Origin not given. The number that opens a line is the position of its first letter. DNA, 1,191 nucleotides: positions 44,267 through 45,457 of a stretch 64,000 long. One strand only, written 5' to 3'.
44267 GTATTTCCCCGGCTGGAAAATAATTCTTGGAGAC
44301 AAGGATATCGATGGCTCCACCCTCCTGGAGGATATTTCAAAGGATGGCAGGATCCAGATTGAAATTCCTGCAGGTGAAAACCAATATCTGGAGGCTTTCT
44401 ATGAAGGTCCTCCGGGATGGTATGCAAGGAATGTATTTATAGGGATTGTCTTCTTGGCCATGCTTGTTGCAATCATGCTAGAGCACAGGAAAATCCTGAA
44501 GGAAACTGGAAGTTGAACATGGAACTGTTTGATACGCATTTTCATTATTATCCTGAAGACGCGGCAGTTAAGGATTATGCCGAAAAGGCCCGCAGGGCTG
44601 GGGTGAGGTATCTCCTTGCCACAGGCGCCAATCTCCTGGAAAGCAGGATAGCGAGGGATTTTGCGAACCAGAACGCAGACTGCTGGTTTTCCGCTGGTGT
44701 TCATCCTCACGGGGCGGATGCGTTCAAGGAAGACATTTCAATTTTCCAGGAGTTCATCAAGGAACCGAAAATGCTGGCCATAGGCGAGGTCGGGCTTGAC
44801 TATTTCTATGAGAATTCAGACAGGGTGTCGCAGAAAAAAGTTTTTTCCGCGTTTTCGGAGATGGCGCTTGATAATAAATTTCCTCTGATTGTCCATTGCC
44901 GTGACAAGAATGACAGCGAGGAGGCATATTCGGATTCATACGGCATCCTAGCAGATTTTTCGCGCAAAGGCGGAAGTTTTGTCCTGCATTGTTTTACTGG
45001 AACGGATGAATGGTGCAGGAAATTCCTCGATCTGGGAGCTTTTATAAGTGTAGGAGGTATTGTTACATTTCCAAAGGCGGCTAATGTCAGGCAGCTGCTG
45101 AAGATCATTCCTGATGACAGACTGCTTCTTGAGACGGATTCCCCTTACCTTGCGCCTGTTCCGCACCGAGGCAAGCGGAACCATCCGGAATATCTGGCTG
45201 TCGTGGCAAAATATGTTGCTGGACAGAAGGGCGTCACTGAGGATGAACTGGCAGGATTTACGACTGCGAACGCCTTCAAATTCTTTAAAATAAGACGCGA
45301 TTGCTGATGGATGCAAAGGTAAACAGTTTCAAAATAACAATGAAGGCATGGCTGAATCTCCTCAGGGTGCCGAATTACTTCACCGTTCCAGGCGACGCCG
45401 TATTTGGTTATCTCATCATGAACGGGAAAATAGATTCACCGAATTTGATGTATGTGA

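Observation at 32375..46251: GT-C-rich glycosylation island with a single lipid-sugar synthase and a UbiA prenyltransferase, but no flippase, polymerase or sugar-nucleotide genes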

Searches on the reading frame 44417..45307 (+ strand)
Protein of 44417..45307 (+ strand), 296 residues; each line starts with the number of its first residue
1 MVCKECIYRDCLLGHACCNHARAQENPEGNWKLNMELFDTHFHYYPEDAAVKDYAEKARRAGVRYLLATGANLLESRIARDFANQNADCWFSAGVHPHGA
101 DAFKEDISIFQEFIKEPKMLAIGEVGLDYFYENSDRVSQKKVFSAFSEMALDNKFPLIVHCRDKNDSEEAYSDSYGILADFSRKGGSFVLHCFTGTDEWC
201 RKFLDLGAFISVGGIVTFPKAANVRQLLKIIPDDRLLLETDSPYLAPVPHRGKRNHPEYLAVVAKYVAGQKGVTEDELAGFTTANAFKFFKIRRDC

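Call 3: search_protein_families(library=pfam, proteins=[window:44417-45307:+], max_evalue=0.01)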
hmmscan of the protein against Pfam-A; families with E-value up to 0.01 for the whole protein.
window:44417-45307:+ (296 aa): 1 family
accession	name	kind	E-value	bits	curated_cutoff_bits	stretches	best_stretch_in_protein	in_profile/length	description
PF01026.27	TatD_DNase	-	3.9e-69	233.3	27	1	38-291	1-253/253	TatD related DNase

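Call 5: search_protein_families(library=ncbifam, proteins=[window:44417-45307:+], max_evalue=0.01)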
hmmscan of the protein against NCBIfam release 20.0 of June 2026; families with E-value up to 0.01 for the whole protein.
window:44417-45307:+ (296 aa): 5 families
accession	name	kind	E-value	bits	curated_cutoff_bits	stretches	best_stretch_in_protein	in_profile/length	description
TIGR00010.1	TIGR00010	subfamily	2.9e-67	226.7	206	1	37-291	1-252/253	YchF/TatD family DNA exonuclease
NF008075.0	PRK10812.1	equivalog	1.6e-54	184.9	438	1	47-293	18-257/265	metal-dependent hydrolase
NF007745.0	PRK10425.1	equivalog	5.5e-47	160.2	395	1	52-292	18-258/260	3'-5' ssDNA/RNA exonuclease TatD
NF008522.0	PRK11449.1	equivalog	3.6e-24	85.3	481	1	38-292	6-258/259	metal-dependent hydrolase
NF041926.1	QatD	equivalog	2.1e-21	76.2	230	1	40-285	4-235/239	Qat anti-phage system TatD family nuclease QatD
